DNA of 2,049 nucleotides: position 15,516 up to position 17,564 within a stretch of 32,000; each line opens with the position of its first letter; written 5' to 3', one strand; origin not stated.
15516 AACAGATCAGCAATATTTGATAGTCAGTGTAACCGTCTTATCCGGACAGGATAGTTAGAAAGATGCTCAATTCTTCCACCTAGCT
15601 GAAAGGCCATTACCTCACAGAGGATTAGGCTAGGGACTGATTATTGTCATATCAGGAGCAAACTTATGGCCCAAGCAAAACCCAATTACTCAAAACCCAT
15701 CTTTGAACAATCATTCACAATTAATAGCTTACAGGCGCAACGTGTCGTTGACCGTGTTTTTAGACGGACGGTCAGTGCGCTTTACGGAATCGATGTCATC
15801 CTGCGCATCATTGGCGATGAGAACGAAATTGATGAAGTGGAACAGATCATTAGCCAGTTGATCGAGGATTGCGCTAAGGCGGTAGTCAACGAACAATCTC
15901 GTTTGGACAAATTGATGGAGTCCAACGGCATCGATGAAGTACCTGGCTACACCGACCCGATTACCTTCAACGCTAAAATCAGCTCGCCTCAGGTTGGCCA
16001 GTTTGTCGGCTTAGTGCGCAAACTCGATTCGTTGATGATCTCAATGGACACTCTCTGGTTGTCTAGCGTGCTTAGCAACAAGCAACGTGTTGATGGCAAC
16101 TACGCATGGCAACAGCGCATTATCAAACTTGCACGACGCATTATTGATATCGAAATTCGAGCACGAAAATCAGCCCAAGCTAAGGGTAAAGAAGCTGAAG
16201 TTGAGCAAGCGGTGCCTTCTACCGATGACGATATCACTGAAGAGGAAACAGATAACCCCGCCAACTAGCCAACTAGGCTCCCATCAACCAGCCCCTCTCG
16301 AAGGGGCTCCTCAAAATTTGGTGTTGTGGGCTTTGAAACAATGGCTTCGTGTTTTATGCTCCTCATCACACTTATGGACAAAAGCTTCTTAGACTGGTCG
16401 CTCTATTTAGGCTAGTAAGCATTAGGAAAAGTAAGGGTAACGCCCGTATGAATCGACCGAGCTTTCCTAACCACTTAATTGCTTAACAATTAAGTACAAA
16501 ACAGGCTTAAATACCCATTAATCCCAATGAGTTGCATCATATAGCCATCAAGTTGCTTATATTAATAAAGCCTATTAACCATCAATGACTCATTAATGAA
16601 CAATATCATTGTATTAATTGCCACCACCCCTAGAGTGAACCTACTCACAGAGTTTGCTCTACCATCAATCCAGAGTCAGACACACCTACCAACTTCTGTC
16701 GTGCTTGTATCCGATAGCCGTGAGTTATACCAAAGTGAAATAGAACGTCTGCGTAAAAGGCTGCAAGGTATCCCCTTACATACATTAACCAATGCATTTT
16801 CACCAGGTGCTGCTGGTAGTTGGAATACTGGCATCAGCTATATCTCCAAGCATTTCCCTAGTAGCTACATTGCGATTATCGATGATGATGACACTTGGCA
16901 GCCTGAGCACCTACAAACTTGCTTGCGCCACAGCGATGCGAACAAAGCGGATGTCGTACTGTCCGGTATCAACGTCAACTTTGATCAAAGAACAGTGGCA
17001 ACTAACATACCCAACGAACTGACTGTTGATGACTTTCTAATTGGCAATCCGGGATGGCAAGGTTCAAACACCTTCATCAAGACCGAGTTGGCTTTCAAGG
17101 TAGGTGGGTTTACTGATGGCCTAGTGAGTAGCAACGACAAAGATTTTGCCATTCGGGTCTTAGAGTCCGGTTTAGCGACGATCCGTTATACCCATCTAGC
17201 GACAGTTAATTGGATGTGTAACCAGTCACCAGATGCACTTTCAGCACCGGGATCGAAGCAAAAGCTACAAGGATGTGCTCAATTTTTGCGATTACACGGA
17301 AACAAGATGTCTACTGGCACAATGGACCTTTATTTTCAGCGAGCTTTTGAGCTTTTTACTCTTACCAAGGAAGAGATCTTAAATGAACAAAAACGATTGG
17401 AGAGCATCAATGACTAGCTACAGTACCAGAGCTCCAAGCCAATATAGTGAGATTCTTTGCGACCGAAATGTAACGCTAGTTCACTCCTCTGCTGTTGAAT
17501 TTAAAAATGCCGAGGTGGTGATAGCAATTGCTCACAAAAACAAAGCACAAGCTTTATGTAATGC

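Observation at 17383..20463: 1026-aa fusion of up to three glycosyltransferase domains with a protein-kinase-like core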

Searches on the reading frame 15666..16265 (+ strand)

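Call 3: search_protein_families(library=pfam, proteins=[window:15666-16265:+], max_evalue=1)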
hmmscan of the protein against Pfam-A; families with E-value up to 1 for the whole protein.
window:15666-16265:+ (200 aa): 1 family
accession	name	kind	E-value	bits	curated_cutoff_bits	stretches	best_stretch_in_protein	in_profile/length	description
PF12848.13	ABC_tran_Xtn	-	0.02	15.4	25.9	0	144-182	31-70/85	ABC transporter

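Call 4: search_protein_families(library=ncbifam, proteins=[window:15666-16265:+], max_evalue=1)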
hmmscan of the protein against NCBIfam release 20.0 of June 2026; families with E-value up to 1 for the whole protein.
window:15666-16265:+ (200 aa): 0 families

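Call 7: search_protein_families(library=padloc, proteins=[window:15666-16265:+], max_evalue=1)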
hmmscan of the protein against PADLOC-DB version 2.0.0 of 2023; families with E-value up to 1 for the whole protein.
window:15666-16265:+ (200 aa): 2 families
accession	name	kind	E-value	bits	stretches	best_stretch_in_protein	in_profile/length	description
PDLC02411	Aga_Helical-REase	-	0.002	15.4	1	126-169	117-160/378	Class II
PDLC04493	PDC-M18A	-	0.008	13.6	1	76-134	236-296/328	-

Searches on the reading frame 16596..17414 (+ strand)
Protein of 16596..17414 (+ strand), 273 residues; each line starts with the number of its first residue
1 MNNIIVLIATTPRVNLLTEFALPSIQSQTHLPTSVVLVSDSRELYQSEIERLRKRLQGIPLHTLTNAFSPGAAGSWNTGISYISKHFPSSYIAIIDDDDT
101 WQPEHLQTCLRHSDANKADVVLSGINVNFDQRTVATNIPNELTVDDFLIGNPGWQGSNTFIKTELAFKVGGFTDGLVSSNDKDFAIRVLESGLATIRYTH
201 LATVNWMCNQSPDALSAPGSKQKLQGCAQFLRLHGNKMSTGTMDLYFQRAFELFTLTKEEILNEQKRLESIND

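Call 3: search_protein_families(library=pfam, proteins=[window:16596-17414:+], max_evalue=1)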
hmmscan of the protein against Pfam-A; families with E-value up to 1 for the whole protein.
window:16596-17414:+ (273 aa): 4 families
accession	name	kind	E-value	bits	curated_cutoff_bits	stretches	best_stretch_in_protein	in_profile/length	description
PF00535.33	Glycos_transf_2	-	7.2e-12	46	23.3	1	21-139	16-129/168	Glycosyl transferase family 2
PF13632.12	Glyco_trans_2_3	-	2.5e-05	24.6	27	1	91-198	1-116/198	Glycosyl transferase family group 2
PF13641.12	Glyco_tranf_2_3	-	0.00091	19.7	27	1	22-141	20-137/230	Glycosyltransferase like family 2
PF20691.3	TAGT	-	0.16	12.3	27.5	0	17-203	15-195/205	TET-Associated Glycosyltransferase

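Call 4: search_protein_families(library=ncbifam, proteins=[window:16596-17414:+], max_evalue=1)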
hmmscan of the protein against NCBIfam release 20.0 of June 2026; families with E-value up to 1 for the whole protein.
window:16596-17414:+ (273 aa): 10 families
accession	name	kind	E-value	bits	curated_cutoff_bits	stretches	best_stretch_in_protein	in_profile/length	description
NF041875.1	EPS_EpsD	equivalog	4.6e-10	39.4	370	1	6-200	3-200/325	exopolysaccharide biosynthesis glycosyltransferase EpsD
TIGR01556.1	rhamnosyltran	subfamily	5.1e-05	22.6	200.55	1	34-171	22-153/281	rhamnosyltransferase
NF047683.1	TeichurnBiosyTuaG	equivalog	7.3e-05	22.5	400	1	6-127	9-125/252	teichuronic acid biosynthesis protein TuaG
TIGR04017.1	WcaA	equivalog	8.1e-05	22.4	495.75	1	17-117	19-114/279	colanic acid biosynthesis glycosyltransferase WcaA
NF007453.0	PRK10018.1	equivalog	0.00016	21.5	382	1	15-116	18-114/280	colanic acid biosynthesis glycosyltransferase WcaA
NF050050.1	ProtGlycPglI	equivalog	0.00043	19.7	500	1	2-120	2-115/306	GalNAc(5)-diNAcBac-PP-undecaprenol beta-1,3-glucosyltransferase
NF007482.0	PRK10073.1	equivalog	0.0037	16.3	423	1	21-141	24-139/334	glycosyltransferase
NF041394.1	GtaseAglG_Halo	equivalog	0.015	14.6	440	1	10-118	11-112/304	glucosyl-dolichyl phosphate glucuronosyltransferase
TIGR03965.1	mycofact_glyco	equivalog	0.015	14.2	280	1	164-204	239-278/467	mycofactocin biosynthesis glycosyltransferase MftF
TIGR04440.1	glyco_TIGR04440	domain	0.021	14.5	70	1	53-130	46-123/215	TIGR00180 family glycosyltransferase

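Call 7: search_protein_families(library=padloc, proteins=[window:16596-17414:+], max_evalue=1)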
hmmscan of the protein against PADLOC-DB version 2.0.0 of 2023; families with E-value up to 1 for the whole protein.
window:16596-17414:+ (273 aa): 0 families

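Call 20: search_protein_families(library=phrogs, proteins=[window:16596-17414:+], max_evalue=0.1)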
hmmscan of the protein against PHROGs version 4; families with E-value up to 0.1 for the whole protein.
window:16596-17414:+ (273 aa): 1 family
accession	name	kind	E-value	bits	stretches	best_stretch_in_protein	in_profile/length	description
phrog_14775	-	moron, auxiliary metabolic gene and host takeover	2.3e-07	31.6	1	89-185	63-158/203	glycosyltransferase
